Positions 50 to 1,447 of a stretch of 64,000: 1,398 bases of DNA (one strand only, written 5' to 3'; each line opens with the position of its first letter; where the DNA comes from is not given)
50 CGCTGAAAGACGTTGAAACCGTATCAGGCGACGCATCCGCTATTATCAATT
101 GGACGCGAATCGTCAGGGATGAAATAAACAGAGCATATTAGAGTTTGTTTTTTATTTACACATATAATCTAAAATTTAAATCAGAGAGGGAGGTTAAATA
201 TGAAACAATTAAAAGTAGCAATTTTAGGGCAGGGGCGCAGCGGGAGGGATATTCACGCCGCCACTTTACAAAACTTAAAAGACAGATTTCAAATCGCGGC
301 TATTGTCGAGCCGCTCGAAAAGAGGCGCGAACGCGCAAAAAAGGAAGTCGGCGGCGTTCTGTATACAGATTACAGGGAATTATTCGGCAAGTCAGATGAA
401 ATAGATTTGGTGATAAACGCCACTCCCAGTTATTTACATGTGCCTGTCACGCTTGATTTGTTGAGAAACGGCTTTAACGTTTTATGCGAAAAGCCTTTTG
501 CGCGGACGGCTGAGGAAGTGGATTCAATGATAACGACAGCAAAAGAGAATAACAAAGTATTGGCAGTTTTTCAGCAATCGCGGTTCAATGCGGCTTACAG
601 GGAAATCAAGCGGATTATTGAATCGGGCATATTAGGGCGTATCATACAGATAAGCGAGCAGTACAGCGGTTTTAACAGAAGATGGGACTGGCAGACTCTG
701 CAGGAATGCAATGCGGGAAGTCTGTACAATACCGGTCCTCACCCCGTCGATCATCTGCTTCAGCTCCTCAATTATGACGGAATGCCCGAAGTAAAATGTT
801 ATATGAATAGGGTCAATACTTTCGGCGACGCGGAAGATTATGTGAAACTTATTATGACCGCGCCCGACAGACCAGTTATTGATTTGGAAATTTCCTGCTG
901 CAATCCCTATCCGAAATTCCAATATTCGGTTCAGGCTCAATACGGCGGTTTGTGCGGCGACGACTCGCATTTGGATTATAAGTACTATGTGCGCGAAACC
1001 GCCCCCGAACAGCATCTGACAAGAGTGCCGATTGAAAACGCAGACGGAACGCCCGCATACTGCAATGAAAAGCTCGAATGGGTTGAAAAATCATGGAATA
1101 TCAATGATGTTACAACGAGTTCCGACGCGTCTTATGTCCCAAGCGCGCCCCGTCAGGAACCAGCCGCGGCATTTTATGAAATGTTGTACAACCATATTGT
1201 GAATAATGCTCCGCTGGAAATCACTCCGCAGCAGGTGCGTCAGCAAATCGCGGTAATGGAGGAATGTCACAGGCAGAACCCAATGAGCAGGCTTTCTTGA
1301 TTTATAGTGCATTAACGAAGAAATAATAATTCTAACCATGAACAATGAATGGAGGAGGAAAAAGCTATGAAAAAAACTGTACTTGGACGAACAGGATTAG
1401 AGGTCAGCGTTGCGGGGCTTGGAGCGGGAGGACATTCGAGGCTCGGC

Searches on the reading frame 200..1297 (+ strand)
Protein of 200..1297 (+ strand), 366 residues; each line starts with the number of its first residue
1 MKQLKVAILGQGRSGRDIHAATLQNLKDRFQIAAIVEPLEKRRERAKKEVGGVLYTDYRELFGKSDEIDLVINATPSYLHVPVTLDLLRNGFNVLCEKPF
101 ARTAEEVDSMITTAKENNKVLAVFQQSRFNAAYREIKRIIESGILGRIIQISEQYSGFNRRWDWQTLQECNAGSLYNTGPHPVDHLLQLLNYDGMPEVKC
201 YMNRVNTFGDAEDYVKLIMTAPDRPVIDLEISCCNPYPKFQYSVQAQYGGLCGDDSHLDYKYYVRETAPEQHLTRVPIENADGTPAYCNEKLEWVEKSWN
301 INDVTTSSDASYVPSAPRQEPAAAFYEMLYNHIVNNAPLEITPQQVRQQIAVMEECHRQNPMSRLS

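Call 49: search_protein_families(library=padloc, alignment_id=A5, max_evalue=0.00001)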
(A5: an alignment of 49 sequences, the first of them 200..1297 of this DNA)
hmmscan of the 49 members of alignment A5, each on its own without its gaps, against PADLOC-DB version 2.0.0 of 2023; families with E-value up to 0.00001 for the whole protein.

A. member 1, window:200-1297:+ (366 aa): 0 families

B. families by the number of members that match (of 49 scanned): 25 families
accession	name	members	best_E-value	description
PDLC04140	mad8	5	4.5e-39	mads_8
PDLC04135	mad3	4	2.8e-103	mads_3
PDLC02914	ATPase-Toprim_I-B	4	7.7e-09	-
PDLC02980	AriA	3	7.3e-09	-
PDLC04134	mad2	2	2e-18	mads_2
PDLC02926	HTH_VI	2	2.8e-12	-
PDLC03954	RmrA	2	1.6e-09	-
PDLC03951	RmrA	2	4.3e-09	-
PDLC03945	RmrA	2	2.9e-08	-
PDLC03947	RmrA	2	4.1e-08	-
PDLC04142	capH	2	6.8e-08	capH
PDLC03878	NsnB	1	1.9e-13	-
PDLC04164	AriA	1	3.3e-10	-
PDLC04775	PDC-M69A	1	5.8e-10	-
PDLC04242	PDC-M01A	1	4.1e-09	-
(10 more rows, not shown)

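Call 50: search_protein_families(library=pfam, alignment_id=A5, max_evalue=0.00001)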
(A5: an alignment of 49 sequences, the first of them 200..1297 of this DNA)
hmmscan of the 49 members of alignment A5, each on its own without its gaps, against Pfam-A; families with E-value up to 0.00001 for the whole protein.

A. member 1, window:200-1297:+ (366 aa): 3 families
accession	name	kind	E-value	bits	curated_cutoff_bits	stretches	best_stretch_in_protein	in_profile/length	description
PF01408.29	GFO_IDH_MocA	-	2.1e-24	86.9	24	1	4-123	1-118/120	Oxidoreductase family, NAD-binding Rossmann fold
PF22725.1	GFO_IDH_MocA_C3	-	2.3e-12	47.4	27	1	133-244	1-116/124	GFO/IDH/MocA C-terminal domain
PF02894.22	GFO_IDH_MocA_C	-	3.6e-08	33.9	22.9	1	137-356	1-206/218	Oxidoreductase family, C-terminal alpha/beta domain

B. families by the number of members that match (of 49 scanned): 74 families (the first 25 are shown)
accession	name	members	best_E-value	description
PF00005.33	ABC_tran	4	4.9e-35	ABC transporter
PF13304.12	AAA_21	3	1.8e-07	AAA domain, putative AbiEii toxin, Type IV TA system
PF00239.26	Resolvase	2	6.9e-39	Resolvase, N terminal domain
PF22725.1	GFO_IDH_MocA_C3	2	1.4e-25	GFO/IDH/MocA C-terminal domain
PF01408.29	GFO_IDH_MocA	2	2.1e-24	Oxidoreductase family, NAD-binding Rossmann fold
PF02894.22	GFO_IDH_MocA_C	2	9.1e-20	Oxidoreductase family, C-terminal alpha/beta domain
PF01381.28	HTH_3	2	6.6e-16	Helix-turn-helix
PF02463.25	SMC_N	2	7.7e-15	RecF/RecN/SMC N terminal domain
PF12844.13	HTH_19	2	1.8e-13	Helix-turn-helix domain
PF13649.12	Methyltransf_25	2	2e-12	Methyltransferase domain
PF13847.12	Methyltransf_31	2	2.3e-10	Methyltransferase domain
PF08242.18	Methyltransf_12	2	4.2e-10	Methyltransferase domain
PF08241.18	Methyltransf_11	2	1.9e-09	Methyltransferase domain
PF02595.20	Gly_kinase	1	3.4e-138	Glycerate kinase family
PF12831.13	FAD_oxidored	1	6.7e-85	FAD dependent oxidoreductase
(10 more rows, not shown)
